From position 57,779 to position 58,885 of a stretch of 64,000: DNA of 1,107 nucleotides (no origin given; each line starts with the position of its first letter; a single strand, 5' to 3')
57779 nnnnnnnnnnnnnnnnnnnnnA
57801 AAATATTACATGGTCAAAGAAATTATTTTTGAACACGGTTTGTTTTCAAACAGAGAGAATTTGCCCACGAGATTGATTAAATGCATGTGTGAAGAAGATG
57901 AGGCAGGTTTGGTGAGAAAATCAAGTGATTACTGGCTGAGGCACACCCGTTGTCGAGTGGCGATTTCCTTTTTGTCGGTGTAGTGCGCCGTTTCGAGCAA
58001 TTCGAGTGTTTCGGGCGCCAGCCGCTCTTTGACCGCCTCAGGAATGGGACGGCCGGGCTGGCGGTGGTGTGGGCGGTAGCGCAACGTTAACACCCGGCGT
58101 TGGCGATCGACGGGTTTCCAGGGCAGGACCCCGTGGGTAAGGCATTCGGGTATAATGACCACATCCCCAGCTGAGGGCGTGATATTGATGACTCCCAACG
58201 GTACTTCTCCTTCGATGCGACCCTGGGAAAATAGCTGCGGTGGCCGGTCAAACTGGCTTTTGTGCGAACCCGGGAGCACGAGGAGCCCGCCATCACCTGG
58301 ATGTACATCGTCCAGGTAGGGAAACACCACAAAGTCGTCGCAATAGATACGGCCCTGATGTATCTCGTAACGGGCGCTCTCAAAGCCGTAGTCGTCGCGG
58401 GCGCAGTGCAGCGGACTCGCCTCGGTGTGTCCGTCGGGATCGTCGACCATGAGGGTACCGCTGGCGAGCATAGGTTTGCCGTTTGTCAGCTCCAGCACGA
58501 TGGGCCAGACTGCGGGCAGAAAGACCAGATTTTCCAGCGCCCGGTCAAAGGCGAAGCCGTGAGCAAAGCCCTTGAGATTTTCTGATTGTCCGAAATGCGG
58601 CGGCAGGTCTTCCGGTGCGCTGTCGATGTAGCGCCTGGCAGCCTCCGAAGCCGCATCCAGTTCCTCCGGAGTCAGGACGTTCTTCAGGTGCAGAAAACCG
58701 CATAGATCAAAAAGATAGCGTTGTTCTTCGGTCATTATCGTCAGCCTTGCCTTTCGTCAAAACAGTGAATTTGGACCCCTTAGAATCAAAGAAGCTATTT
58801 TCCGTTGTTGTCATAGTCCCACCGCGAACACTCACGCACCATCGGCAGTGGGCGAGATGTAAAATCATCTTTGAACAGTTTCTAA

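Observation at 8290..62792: Nine PhyH-family Fe/2OG dioxygenase paralogs systematically interleaved and co-transcribed with 13 cytoplasmic sulfatases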

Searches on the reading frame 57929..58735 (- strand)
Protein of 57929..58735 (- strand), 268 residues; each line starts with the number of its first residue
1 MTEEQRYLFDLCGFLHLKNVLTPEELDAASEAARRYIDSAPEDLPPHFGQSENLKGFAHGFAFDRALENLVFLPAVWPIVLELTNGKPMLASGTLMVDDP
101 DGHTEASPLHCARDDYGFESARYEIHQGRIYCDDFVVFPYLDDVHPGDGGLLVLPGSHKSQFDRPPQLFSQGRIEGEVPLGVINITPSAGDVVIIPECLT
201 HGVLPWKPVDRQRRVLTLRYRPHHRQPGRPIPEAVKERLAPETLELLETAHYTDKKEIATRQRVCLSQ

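Call 6: search_protein_families(library=pfam, proteins=[window:57929-58735:-])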
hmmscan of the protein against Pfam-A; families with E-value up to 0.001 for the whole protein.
window:57929-58735:- (268 aa): 1 family
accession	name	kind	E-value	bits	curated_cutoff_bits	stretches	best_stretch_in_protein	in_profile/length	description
PF05721.19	PhyH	-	2.2e-09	38.3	22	1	10-202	2-201/213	Phytanoyl-CoA dioxygenase (PhyH)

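Call 37: search_solved_structures(query=window:57929-58735:-, max_evalue=1, show_alignments=3)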
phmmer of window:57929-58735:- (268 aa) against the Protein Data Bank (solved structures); distinct sequences matched with E-value up to 1: 2.
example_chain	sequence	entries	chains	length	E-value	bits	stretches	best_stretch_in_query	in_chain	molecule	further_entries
4xc9_A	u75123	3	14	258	1.7e-08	37.3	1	1-216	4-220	oxidase/hydroxylase | Putative oxidase/hydroxylase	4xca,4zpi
4xcb_A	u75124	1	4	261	1.7e-08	37.3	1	1-216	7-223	oxidase/hydroxylase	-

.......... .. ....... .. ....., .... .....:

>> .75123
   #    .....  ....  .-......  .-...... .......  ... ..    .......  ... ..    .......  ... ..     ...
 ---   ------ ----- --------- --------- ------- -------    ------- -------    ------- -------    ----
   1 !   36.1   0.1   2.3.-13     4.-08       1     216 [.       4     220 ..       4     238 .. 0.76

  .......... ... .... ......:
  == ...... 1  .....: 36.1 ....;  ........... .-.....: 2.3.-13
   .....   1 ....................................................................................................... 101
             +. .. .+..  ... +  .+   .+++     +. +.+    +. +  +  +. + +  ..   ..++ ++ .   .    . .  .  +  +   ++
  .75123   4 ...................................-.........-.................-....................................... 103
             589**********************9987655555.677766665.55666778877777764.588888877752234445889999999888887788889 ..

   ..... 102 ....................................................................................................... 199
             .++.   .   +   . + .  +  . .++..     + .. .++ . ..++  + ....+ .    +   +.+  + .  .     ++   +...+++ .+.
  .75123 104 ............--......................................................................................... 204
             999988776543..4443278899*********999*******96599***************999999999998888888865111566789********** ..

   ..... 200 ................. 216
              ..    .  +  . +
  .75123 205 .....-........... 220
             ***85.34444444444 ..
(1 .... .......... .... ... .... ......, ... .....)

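Call 46: find_homologous_proteins(query=window:57929-58735:-)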
Query window:57929-58735:- (268 aa): 870 proteins with E <= 0.001 among 3525 candidates; the best 120 are listed.
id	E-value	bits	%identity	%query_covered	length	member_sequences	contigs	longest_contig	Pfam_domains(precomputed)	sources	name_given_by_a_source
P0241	3.7e-180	615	99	100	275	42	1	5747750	PF05721.20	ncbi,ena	-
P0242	2.2e-179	613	99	100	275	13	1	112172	PF05721.20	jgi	-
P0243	2.9e-176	603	97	100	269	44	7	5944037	PF05721.20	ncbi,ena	-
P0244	1.8e-160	551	88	100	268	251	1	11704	PF05721.20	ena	-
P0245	9.8e-153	525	85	100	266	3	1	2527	PF05721.20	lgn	-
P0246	5.1e-150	516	85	100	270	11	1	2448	PF05721.20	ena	-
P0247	1.6e-149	515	85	100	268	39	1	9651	PF05721.20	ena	-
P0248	2.3e-149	514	84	100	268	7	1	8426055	PF05721.20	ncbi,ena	-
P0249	2.7e-142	491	81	100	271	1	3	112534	PF05721.20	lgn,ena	-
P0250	1.5e-135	469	76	100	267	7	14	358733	PF05721.20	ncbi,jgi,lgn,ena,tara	tara:strand:+ start:3405 stop:4208 length:804 start_codon:yes stop_codon:yes gene_type:complete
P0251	1.1e-134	466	75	100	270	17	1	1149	PF05721.20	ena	-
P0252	3.2e-133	461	77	100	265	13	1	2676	PF05721.20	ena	-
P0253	1.6e-132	459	76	100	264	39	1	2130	PF05721.20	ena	-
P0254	1.2e-129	450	74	100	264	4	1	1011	PF05721.20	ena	-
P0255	3.9e-124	431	75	100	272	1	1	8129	-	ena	-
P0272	4.5e-96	339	59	97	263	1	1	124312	PF05721.20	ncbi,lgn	ncbi:MAG: phytanoyl-CoA dioxygenase family protein [Chloroflexota bacterium]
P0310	5.6e-91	323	54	100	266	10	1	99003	PF05721.20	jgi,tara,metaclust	tara:strand:+ start:1956 stop:2756 length:801 start_codon:yes stop_codon:yes gene_type:complete|meta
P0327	1.4e-89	318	56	100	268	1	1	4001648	PF05721.20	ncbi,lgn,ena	-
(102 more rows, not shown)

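Call 52: find_encoding_contigs(protein=P0327, flank=8000, max_places=2)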
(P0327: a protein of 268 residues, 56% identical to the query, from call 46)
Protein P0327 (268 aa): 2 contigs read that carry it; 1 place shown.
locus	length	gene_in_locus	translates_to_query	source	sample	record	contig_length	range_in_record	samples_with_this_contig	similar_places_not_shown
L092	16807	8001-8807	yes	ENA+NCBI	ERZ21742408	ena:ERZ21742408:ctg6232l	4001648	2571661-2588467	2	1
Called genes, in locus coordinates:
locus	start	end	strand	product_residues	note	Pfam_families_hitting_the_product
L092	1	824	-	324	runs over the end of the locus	PF01408:GFO_IDH_MocA, PF02894:GFO_IDH_MocA_C, PF22725:GFO_IDH_MocA_C3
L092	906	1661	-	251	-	PF03734:YkuD (faint)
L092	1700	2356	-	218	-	PF09335:VTT_dom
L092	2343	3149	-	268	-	PF02737:3HCDH_N, PF00725:3HCDH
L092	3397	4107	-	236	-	PF00590:TP_methylase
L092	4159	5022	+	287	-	-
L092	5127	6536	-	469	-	PF13365:Trypsin_2, PF13180:PDZ_2, PF12812:PDZ_1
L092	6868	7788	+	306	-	PF03069:FmdA_AmdA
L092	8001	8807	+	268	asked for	PF05721:PhyH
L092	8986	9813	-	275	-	PF00106:adh_short, PF08659:KR, PF13561:adh_short_C2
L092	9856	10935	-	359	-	PF12911:OppC_N, PF00528:BPD_transp_1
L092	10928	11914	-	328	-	PF19300:BPD_transp_1_N (faint), PF00528:BPD_transp_1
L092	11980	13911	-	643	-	PF00496:SBP_bac_5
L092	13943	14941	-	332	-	PF00005:ABC_tran, PF02463:SMC_N (weak), PF08352:oligo_HPY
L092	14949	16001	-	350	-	PF00005:ABC_tran, PF08352:oligo_HPY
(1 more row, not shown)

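Call 53: find_encoding_contigs(protein=P0272, flank=8000, max_places=2)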
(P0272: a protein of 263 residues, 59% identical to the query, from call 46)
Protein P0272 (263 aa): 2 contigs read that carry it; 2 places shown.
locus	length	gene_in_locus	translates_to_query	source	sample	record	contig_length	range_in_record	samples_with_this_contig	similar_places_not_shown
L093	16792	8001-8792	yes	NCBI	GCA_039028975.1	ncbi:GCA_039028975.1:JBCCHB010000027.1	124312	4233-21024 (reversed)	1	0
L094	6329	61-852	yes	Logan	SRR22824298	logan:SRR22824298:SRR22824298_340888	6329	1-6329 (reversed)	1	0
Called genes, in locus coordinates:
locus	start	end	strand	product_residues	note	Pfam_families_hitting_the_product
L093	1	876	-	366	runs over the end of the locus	PF01408:GFO_IDH_MocA, PF22725:GFO_IDH_MocA_C3, PF02894:GFO_IDH_MocA_C (weak)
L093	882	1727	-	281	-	PF02522:Antibiotic_NAT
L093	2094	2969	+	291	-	PF05721:PhyH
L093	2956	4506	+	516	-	PF00884:Sulfatase, PF01663:Phosphodiest, PF16347:SGSH_C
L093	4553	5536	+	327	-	PF05721:PhyH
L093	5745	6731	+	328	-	PF19300:BPD_transp_1_N, PF00528:BPD_transp_1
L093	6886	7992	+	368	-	PF12911:OppC_N, PF00528:BPD_transp_1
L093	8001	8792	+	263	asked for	PF05721:PhyH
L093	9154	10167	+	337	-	PF00005:ABC_tran, PF13304:AAA_21, PF08352:oligo_HPY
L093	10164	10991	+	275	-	PF05721:PhyH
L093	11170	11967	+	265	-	PF13649:Methyltransf_25, PF13847:Methyltransf_31, PF08241:Methyltransf_11, PF08242:Methyltransf_12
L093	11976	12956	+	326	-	PF00005:ABC_tran, PF08352:oligo_HPY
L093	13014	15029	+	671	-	PF00884:Sulfatase, PF16347:SGSH_C, PF13646:HEAT_2 (weak)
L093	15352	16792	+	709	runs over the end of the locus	PF00496:SBP_bac_5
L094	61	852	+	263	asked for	PF05721:PhyH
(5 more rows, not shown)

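Call 54: predict_structure(alignment_id=A3)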
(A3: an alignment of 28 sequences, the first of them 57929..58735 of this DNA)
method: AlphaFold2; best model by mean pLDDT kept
length: 268 residues; sequences in the alignment: 28
mean_pLDDT: 92.0   pTM: 0.91
mean pLDDT of the five models: 92.0, 90.3, 89.4, 88.4, 87.0
residues with pLDDT >= 90: 196; 70-90: 70; 50-70: 2; < 50: 0
segments of 3 or more residues with pLDDT < 50: none
pLDDT, mean of each block of 10 residues (from residue 1): 94 96 98 96 93 86 98 97 95 93 84 80 88 95 94 90 80 86 95 95 93 96 82 96 96 95 93
secondary structure, 60 per line:
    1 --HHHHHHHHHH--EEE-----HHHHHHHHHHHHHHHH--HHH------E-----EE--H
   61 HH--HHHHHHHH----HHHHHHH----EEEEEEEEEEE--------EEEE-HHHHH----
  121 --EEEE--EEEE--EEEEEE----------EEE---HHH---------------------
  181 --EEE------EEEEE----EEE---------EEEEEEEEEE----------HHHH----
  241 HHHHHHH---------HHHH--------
elements in order: H3-12 E15-17 H23-38 H65-72 H77-83 E88-98 E107-110 H112-116 E123-126 E129-132 E135-140 E151-153 E183-185 E192-196 E201-203 E213-222 H233-236 H241-247 H257-260

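Call 58: fold_search(model_id=the predicted structure, library=pdb)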
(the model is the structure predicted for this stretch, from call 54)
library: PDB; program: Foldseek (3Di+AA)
matches with E <= 10: 1749; with E <= 0.001: 497
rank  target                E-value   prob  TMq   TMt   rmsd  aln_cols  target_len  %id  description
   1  4xcb_A                1.3e-14  1.00  0.66  0.68   4.1       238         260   21  Crystal Structure of HygX from Streptomyces hygroscopicus with nickel, 2-oxoglutarate, and hygromycin B bound (released 2015-08-05)
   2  4xca_C                1.4e-14  1.00  0.65  0.68   4.3       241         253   20  Crystal Structure of HygX from Streptomyces hygroscopicus with nickel and 2-oxoglutarate bound (released 2015-08-05)
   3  4xcb_B                2.1e-14  1.00  0.64  0.66   5.0       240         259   21  Crystal Structure of HygX from Streptomyces hygroscopicus with nickel, 2-oxoglutarate, and hygromycin B bound (released 2015-08-05)
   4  4xca_D                3.2e-14  1.00  0.63  0.66   5.1       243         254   21  Crystal Structure of HygX from Streptomyces hygroscopicus with nickel and 2-oxoglutarate bound (released 2015-08-05)
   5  4xcb_D                3.4e-14  1.00  0.59  0.62   5.8       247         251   21  Crystal Structure of HygX from Streptomyces hygroscopicus with nickel, 2-oxoglutarate, and hygromycin B bound (released 2015-08-05)
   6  4zpi_C                4.3e-14  1.00  0.59  0.63   5.7       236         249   21  Crystal Structure of HygX from Streptomyces hygroscopicus with iron bound (released 2015-08-05)
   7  4xca_A                5.2e-14  1.00  0.62  0.64   5.4       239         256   23  Crystal Structure of HygX from Streptomyces hygroscopicus with nickel and 2-oxoglutarate bound (released 2015-08-05)
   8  4xc9_B                5.5e-14  1.00  0.65  0.69   4.8       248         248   19  Crystal Structure of apo HygX from Streptomyces hygroscopicus (released 2015-08-05)
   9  4xca_B                6.2e-14  1.00  0.65  0.71   8.3       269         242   20  Crystal Structure of HygX from Streptomyces hygroscopicus with nickel and 2-oxoglutarate bound (released 2015-08-05)
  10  7eys_C                7.8e-14  1.00  0.64  0.62   6.2       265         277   15  Complex structure of SptF with Fe, alpha-ketoglutarate, and andiconin D (released 2022-04-20)
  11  4xc9_C                1.4e-13  1.00  0.64  0.69   4.7       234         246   22  Crystal Structure of apo HygX from Streptomyces hygroscopicus (released 2015-08-05)
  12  4zpi_B                1.9e-13  1.00  0.62  0.67   4.8       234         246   21  Crystal Structure of HygX from Streptomyces hygroscopicus with iron bound (released 2015-08-05)
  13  4zpi_A                2.4e-13  1.00  0.61  0.66   4.4       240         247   19  Crystal Structure of HygX from Streptomyces hygroscopicus with iron bound (released 2015-08-05)
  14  7eyu_B                3.9e-13  1.00  0.65  0.66   6.3       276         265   14  Fe(II)/(alpha)ketoglutarate-dependent dioxygenase SptF-N65T mutant with andiconin D (released 2022-04-20)
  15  5ep9_B                4.1e-13  1.00  0.60  0.63   5.0       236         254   15  Crystal structure of the non-heme alpha ketoglutarate dependent epimerase SnoN from nogalamycin biosynthesis (released 2016-05-11)
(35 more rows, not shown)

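Call 63: search_protein_families(library=ncbifam, max_evalue=0.001, proteins=[window:57929-58735:-])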
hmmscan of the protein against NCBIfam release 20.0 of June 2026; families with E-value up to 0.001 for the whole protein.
window:57929-58735:- (268 aa): 0 families

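Call 65: find_related_loci(query=A3, collection=metagenome_contigs, flank=10000)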
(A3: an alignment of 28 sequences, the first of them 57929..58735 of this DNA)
Query A3 (268 aa) in metagenome_contigs; peptide patterns used: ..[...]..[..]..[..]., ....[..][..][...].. (x = any residue, [..] = any of these).
600 stretches matched a pattern (row limit reached: there are more); 477 encode a relative of the query (tblastn E <= 1e-3); the best 80 are kept; 80 distinct loci.
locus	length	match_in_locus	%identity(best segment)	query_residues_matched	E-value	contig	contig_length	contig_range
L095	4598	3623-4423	91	1-268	2e-169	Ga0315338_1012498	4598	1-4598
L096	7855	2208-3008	87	1-268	2e-159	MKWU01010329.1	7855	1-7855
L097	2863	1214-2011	86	1-267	3e-161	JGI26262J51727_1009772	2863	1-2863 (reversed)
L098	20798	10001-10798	86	1-267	4e-153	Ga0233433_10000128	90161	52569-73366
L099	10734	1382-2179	85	1-267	7e-152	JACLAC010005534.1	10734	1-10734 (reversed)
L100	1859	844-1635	85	1-267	1e-160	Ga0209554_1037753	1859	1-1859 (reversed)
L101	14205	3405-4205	76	1-268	3e-137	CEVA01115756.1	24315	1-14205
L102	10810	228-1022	78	1-268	1e-136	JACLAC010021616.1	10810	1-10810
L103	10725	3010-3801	76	1-267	4e-131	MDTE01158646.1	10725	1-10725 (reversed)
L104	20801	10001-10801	58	1-268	2e-102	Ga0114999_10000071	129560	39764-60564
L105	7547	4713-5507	58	1-267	2e-102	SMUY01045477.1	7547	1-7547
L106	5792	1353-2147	58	1-267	1e-101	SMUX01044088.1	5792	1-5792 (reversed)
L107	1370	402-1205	60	1-267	2e-108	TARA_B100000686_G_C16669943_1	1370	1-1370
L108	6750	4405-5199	56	1-267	9e-99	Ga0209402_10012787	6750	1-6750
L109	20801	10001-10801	55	1-268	1e-98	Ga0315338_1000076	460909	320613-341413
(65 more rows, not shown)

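Call 67: find_encoding_contigs(protein=P0250, flank=8000, max_places=2)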
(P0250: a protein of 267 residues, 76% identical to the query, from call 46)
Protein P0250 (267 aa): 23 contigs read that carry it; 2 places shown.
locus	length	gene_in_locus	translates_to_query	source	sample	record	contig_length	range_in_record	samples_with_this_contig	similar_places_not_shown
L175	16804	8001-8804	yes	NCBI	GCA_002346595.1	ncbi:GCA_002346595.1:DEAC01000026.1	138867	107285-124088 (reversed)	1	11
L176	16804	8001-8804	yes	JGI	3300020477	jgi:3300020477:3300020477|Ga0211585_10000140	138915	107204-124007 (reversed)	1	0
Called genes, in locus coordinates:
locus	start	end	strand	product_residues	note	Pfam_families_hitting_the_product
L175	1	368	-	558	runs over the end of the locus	-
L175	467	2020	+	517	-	PF00884:Sulfatase, PF16347:SGSH_C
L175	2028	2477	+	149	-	-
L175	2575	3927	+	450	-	-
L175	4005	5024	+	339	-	PF08240:ADH_N (faint), PF01262:AlaDh_PNT_C (weak), PF00107:ADH_zinc_N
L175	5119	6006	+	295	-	PF00144:Beta-lactamase (faint), PF13354:Beta-lactamase2, PF00768:Peptidase_S11 (weak)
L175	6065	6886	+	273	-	PF05721:PhyH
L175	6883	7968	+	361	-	PF05721:PhyH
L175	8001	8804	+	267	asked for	PF05721:PhyH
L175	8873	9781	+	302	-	PF00251:Glyco_hydro_32N (weak), PF04616:Glyco_hydro_43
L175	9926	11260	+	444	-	PF07690:MFS_1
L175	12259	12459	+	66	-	-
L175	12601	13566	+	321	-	PF02826:2-Hacid_dh_C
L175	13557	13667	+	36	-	-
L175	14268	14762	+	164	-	-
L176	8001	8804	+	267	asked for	PF05721:PhyH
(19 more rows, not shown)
